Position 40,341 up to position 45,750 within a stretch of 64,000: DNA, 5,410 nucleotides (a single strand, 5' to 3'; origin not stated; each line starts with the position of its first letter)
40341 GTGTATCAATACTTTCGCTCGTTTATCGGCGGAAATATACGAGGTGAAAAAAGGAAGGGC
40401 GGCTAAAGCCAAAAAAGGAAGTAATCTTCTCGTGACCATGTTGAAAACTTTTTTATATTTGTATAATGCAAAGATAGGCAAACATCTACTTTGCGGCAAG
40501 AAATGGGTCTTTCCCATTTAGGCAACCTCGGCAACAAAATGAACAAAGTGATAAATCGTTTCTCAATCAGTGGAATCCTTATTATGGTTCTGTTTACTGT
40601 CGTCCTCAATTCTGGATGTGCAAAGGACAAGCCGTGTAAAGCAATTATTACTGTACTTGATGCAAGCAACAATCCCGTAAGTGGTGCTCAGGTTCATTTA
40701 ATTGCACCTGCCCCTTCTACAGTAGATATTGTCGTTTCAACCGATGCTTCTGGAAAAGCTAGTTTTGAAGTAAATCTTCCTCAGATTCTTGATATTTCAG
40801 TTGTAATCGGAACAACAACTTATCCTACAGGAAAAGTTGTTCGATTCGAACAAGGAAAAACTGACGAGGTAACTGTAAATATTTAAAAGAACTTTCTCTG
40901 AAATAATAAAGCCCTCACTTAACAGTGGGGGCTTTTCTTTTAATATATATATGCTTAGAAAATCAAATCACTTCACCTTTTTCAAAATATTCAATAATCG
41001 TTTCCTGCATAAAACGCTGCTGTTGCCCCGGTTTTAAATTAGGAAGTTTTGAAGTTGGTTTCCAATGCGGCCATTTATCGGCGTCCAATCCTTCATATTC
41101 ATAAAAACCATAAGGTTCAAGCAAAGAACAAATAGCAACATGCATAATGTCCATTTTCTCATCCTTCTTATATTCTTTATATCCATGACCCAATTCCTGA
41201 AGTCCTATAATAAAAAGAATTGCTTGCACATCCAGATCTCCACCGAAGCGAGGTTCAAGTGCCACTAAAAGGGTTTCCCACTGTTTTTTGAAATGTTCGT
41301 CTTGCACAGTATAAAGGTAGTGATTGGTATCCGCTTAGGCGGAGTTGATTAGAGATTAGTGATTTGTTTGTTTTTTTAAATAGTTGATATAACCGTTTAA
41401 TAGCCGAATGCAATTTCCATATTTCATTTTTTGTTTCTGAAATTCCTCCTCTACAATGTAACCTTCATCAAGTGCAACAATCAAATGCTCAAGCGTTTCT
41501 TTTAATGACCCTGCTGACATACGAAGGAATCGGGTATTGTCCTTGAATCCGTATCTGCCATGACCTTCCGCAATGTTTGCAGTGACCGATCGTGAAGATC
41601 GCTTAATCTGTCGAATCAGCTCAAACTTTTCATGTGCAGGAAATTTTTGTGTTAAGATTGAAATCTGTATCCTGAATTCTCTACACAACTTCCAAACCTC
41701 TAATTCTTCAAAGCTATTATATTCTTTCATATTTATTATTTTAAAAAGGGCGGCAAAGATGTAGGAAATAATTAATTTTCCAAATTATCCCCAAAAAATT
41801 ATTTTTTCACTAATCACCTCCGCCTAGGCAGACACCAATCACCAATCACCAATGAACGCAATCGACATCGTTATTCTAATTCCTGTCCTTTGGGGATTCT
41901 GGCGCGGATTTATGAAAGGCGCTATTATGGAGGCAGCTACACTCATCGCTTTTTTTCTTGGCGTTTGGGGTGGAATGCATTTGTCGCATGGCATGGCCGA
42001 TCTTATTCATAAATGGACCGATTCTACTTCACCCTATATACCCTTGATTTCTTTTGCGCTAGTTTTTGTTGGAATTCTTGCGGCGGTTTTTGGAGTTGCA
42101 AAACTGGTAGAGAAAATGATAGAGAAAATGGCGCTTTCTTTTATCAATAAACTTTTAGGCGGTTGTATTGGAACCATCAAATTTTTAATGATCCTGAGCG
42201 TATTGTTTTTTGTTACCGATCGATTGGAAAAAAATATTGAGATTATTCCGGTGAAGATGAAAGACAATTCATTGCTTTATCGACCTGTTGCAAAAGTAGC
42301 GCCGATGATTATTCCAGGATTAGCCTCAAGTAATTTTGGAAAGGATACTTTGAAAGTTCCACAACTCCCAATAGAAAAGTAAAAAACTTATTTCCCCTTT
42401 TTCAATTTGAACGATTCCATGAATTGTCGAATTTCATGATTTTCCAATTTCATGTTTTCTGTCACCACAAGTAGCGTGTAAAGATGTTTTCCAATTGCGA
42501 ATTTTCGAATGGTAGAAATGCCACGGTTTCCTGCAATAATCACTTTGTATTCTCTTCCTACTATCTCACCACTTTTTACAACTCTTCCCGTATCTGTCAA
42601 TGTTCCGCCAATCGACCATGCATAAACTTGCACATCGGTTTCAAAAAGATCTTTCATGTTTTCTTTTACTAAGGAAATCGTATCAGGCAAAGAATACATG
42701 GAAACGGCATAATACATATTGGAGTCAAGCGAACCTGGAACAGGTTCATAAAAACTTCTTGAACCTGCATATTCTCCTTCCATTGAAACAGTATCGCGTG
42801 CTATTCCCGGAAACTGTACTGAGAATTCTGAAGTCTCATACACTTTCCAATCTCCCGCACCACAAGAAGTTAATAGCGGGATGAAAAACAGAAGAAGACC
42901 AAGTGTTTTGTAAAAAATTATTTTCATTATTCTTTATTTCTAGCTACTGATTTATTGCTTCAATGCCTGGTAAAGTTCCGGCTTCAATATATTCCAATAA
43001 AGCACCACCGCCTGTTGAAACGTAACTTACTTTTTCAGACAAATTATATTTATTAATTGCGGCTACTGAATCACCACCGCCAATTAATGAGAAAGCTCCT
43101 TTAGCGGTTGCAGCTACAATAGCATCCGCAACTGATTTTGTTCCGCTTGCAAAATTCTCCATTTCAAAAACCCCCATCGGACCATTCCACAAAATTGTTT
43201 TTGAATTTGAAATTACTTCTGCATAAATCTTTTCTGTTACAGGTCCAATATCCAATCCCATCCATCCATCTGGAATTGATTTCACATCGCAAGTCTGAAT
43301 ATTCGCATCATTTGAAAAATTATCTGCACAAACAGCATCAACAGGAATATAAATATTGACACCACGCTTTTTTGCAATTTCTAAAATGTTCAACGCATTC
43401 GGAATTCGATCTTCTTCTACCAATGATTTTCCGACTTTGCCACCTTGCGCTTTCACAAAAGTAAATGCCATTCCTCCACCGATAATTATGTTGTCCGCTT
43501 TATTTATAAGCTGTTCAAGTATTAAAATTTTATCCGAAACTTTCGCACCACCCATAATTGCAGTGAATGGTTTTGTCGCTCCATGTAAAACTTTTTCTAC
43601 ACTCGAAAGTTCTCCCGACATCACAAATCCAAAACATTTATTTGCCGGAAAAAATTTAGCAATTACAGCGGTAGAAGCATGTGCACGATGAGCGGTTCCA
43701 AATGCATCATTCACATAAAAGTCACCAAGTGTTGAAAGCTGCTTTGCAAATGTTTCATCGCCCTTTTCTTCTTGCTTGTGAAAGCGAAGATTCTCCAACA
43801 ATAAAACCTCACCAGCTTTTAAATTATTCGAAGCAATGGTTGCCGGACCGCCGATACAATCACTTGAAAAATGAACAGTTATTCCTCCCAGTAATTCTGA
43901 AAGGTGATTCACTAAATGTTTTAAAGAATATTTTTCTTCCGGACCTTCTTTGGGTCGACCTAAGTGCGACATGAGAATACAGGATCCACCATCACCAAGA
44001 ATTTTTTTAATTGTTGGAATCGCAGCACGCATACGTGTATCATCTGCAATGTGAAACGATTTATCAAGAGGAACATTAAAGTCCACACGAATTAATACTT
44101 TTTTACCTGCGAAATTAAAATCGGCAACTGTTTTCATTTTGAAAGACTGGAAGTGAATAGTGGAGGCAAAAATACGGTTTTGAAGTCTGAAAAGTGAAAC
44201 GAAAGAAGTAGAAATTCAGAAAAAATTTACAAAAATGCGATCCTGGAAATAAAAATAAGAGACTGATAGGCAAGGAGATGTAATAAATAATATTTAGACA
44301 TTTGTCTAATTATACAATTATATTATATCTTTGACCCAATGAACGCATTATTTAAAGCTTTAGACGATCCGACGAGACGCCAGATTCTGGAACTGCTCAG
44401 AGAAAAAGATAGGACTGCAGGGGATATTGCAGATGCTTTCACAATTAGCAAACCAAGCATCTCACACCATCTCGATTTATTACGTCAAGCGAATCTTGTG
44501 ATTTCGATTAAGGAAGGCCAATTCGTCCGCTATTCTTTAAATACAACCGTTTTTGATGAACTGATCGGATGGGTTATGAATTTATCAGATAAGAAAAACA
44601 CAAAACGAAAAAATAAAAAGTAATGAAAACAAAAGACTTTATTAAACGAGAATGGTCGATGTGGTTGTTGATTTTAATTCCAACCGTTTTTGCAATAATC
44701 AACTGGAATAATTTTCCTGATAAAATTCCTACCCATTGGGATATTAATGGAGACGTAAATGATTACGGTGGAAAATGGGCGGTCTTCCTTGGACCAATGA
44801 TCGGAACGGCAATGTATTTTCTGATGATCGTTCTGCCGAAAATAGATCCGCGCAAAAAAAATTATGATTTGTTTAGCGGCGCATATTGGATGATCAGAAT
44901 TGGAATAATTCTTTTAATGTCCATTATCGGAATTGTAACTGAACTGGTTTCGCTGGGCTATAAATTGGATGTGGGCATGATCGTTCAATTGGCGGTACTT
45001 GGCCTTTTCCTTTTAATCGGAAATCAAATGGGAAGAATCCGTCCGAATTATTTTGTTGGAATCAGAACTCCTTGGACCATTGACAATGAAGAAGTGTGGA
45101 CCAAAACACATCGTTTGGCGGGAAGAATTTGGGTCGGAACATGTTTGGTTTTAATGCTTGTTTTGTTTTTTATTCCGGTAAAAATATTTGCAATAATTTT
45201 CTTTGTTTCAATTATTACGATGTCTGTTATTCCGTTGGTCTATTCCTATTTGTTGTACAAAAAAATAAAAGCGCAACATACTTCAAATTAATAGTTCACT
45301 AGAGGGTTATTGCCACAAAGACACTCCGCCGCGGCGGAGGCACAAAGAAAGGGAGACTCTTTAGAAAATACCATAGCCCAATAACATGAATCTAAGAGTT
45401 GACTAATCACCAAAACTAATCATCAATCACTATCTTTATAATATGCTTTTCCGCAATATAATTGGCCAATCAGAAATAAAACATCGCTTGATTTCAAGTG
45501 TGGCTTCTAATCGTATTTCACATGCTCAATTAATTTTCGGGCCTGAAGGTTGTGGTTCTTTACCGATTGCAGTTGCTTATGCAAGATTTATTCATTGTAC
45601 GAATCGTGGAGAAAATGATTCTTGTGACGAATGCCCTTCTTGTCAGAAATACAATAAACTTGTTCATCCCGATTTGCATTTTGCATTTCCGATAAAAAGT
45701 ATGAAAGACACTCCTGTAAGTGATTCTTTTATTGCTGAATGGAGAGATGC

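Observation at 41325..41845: Four-helix-bundle (Avd-like) gene bracketed by inverted copies of the GC-rich element: possible mobile cassette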

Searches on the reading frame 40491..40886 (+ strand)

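Call 7: search_protein_families(library=pfam, proteins=[window:40491-40886:+], max_evalue=0.01)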
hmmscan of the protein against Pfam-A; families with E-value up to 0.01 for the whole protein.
window:40491-40886:+ (131 aa): 3 families
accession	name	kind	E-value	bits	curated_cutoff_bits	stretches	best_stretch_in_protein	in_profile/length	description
PF02369.22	Big_1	-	9.8e-06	26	34.9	1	50-95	20-67/93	Bacterial Ig-like domain (group 1)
PF13620.12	CarboxypepD_reg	-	1.4e-05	25.8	32.3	1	54-129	5-79/82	Carboxypeptidase regulatory-like domain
PF11974.14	bMG3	-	0.0043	17.4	34.9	1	58-97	23-61/103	Bacterial alpha-2-macroglobulin MG3 domain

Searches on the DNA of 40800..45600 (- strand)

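Call 22: search_rna_families(source=window, start=40800, end=45600, threshold=evalue, max_evalue=1)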
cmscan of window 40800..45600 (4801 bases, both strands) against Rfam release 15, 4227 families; matches with E-value up to 1: 4.
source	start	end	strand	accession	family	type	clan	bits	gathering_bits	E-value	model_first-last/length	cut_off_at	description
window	40806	40947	+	RF00557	L10_leader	Cis-reg; leader;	-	25.5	44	0.36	1-138/138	no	Ribosomal protein L10 leader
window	40885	40941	+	RF00506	Thr_leader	Cis-reg; leader;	-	22.6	55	0.57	1-118/118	no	Threonine operon leader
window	41672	41777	+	RF00648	MIR396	Gene; miRNA;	-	21.8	80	0.58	1-118/118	no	MIR396 microRNA precursor family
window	40902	40992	-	RF00506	Thr_leader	Cis-reg; leader;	-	21.6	55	0.96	1-118/118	no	Threonine operon leader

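Call 59: search_dna_similar(query=L094:600-2150:+, collection=plasmids, mode=distant, max_rows=20)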
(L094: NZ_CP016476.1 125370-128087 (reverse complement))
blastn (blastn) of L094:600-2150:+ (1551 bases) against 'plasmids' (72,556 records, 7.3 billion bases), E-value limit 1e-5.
Records with a match: 26; places in all: 26; records where one place covers at least 80% of the query: 1.
Best place of each record, by identity: >=99% 1; 90-95% 1; 60-80% 24.
By first word of the organism name: Synechocystis 8; Nostoc 7; Picosynechococcus 2; Trichormus 2; Leptolyngbya 1; Aulosira 1; Scytonema 1; Anabaena 1; Calothrix 1; Cyanobacterium 1; and 1 more.
By predicted mobility (MOB-suite, as given by PLSDB): non-mobilizable 16; conjugative 8; mobilizable 2.
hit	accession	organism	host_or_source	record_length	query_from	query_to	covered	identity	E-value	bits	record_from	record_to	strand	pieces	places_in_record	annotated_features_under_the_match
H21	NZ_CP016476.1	Picosynechococcus sp. PCC 7003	cell culture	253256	1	1551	100%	100.0%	0e+0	2798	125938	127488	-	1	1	type III-B CRISPR module-associated Cmr3 family protein | cas10: type III-B CRISPR-associated protein Cas10/Cmr2 | four helix bundle protein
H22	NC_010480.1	Picosynechococcus sp. PCC 7002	-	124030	10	1551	71%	92.9%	0e+0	1632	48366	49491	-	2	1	type III-B CRISPR module-associated Cmr3 family protein | cas10: type III-B CRISPR-associated protein Cas10/Cmr2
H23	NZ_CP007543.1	Synechocystis sp. PCC 6714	-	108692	15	1551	71%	69.4%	1e-59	440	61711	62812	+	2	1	type III-B CRISPR module-associated protein Cmr3 | cas10: type III-B CRISPR-associated protein Cas10/Cmr2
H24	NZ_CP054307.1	Synechocystis sp. PCC 7338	cell culture,Tidal pool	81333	15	1551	70%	69.1%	3e-60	436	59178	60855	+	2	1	type III-B CRISPR module-associated protein Cmr3 | Uma2 family endonuclease | cas10: type III-B CRISPR-associated protein Cas10/Cmr2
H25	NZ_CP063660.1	Synechocystis sp. PCC 7339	cell culture,Tidal pool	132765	15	1551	70%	69.0%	2e-61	433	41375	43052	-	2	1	type III-B CRISPR module-associated protein Cmr3 | Uma2 family endonuclease | cas10: type III-B CRISPR-associated protein Cas10/Cmr2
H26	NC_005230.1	Synechocystis sp. PCC 6803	-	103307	15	1551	70%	67.6%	4e-52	355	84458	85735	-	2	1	type III-B CRISPR module-associated protein Cmr3 | cas10: type III-B CRISPR-associated protein Cas10/Cmr2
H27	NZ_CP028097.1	Synechocystis sp. IPPAS B-1465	axenic culture,Synechocystis sp. GT-L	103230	15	1551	70%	67.6%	4e-52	355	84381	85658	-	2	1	type III-B CRISPR module-associated protein Cmr3 | cas10: type III-B CRISPR-associated protein Cas10/Cmr2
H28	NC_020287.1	Synechocystis sp. PCC 6803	-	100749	15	1551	70%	67.6%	4e-52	355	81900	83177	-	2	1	type III-B CRISPR module-associated protein Cmr3 | cas10: type III-B CRISPR-associated protein Cas10/Cmr2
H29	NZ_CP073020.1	Synechocystis sp. PCC 6803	cell culture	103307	15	1551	70%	67.6%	4e-52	355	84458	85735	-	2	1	type III-B CRISPR module-associated protein Cmr3 | cas10: type III-B CRISPR-associated protein Cas10/Cmr2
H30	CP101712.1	Synechocystis sp. B12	cell culture,mangrove water from the ...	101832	24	1551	62%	69.3%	3e-53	394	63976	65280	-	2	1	none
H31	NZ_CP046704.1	Nostoc sp. ATCC 53789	-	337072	605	911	20%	68.5%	3e-21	112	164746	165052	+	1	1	four helix bundle protein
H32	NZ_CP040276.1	Nostoc sp. C052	Blasia pusilla,pure culture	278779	605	911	20%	68.2%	4e-20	107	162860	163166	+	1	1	four helix bundle protein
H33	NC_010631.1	Nostoc punctiforme PCC 73102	-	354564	605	904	19%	67.8%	2e-17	100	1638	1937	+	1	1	four helix bundle protein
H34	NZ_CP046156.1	Leptolyngbya sp. BL0902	cell culture,open pond on an algae farm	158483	15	1113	16%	77.9%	3e-22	206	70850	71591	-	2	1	cas10: type III-B CRISPR-associated protein Cas10/Cmr2 | type III-B CRISPR module-associated Cmr3 family protein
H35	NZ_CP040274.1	Nostoc sp. C052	Blasia pusilla,pure culture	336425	15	1108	16%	76.1%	6e-18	184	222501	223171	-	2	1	cas10: type III-B CRISPR-associated protein Cas10/Cmr2 | type III-B CRISPR module-associated Cmr3 family protein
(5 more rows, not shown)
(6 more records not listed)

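Call 60: search_dna_similar(query=L093:500-2300:+, collection=plasmids, mode=distant, max_rows=20)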
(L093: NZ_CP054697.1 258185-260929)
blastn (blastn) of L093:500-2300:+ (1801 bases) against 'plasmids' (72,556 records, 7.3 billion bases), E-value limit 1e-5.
Records with a match: 2; places in all: 2; records where one place covers at least 80% of the query: 1.
Best place of each record, by identity: >=99% 1; 80-90% 1.
By first word of the organism name: Nostoc 1; Calothrix 1.
By predicted mobility (MOB-suite, as given by PLSDB): non-mobilizable 1; mobilizable 1.
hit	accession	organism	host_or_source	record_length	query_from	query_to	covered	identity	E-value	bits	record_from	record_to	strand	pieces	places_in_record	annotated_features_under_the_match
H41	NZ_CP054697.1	Nostoc edaphicum CCNP1411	-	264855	1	1801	100%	99.9%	0e+0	3315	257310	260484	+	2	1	ribonucleotide-diphosphate reductase subunit beta | ribonucleotide reductase N-terminal alpha domain-containing protein | four helix bundle protein | DUF5615 family PIN-like protein | DUF433 domain-containing protein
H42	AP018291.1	Calothrix sp. NIES-4105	-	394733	1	1801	73%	84.9%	0e+0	1466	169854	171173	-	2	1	ribonucleotide reductase subunit alpha | nrdB1: ribonucleoside-diphosphate reductase beta subunit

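Call 61: get_annotated_region(hit=H22, flank=100)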
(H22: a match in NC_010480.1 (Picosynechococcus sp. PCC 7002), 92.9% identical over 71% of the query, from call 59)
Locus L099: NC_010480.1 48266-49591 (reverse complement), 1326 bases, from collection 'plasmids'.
description: Picosynechococcus sp. PCC 7002 plasmid pAQ6, complete sequence
organism: Picosynechococcus sp. PCC 7002 (NCBI taxid 32049)
taxonomy: Bacteria; Cyanobacteriota; Cyanophyceae; Chroococcales; Geminocystaceae; Picosynechococcus; Picosynechococcus sp. PCC 7002
host: -; source: -; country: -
typing (MOB-suite, as given by PLSDB): mobilizable; relaxase MOBF
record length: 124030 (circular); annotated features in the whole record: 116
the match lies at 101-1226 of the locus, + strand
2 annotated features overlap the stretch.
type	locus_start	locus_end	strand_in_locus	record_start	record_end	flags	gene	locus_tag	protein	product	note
CDS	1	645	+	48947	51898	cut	cas10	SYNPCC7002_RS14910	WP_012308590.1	type III-B CRISPR-associated protein Cas10/Cmr2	GO:0043571 - maintenance of CRISPR repeat elements [Evidence IEA]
CDS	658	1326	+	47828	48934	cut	-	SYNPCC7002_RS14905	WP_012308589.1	type III-B CRISPR module-associated Cmr3 family protein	-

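Call 62: get_annotated_region(hit=H42, flank=100)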
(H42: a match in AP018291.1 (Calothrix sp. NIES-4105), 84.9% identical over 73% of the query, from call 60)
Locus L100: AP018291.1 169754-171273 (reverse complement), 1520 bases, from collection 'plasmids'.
description: Calothrix sp. NIES-4105 plasmid plasmid1 DNA, complete genome
organism: Calothrix sp. NIES-4105 (NCBI taxid 2005463)
taxonomy: Bacteria; Cyanobacteriota; Cyanophyceae; Nostocales; Calotrichaceae; Calothrix; Calothrix sp. NIES-4105
host: -; source: -; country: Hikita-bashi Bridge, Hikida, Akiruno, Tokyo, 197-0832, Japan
typing (MOB-suite, as given by PLSDB): mobilizable; relaxase MOBV
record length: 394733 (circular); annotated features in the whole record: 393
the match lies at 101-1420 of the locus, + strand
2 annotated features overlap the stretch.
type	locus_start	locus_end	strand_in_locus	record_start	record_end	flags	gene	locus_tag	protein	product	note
CDS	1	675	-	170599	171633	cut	nrdB1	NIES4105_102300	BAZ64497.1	ribonucleoside-diphosphate reductase beta subunit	-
CDS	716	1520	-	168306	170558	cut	-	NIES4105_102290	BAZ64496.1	ribonucleotide reductase subunit alpha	-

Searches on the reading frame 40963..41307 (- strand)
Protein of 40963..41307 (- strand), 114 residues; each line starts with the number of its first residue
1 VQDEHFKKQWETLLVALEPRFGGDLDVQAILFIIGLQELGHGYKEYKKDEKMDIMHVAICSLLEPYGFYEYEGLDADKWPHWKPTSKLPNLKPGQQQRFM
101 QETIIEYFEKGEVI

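Call 7: search_protein_families(library=pfam, proteins=[window:40963-41307:-], max_evalue=0.01)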
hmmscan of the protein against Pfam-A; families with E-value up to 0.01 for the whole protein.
window:40963-41307:- (114 aa): 0 families
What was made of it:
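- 40963..41307 (-): 114-aa hypothetical gene, starting 48 nt after the 4HB stop. It is probably co-transcribed with the 4HB gene. No Pfam hit (call 7).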

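Call 8: search_protein_families(library=ncbifam, proteins=[window:40963-41307:-], max_evalue=0.01)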
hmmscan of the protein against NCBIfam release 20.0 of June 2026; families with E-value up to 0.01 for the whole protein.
window:40963-41307:- (114 aa): 0 families

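Call 73: search_protein_families(library=padloc, proteins=[window:40963-41307:-], max_evalue=0.01)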
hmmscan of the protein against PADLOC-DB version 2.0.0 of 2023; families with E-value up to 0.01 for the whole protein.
window:40963-41307:- (114 aa): 0 families
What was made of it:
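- Tried and rejected: There is no defence-system match for the 4HB protein, the 114-aa protein or the 98-aa protein (call 73).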
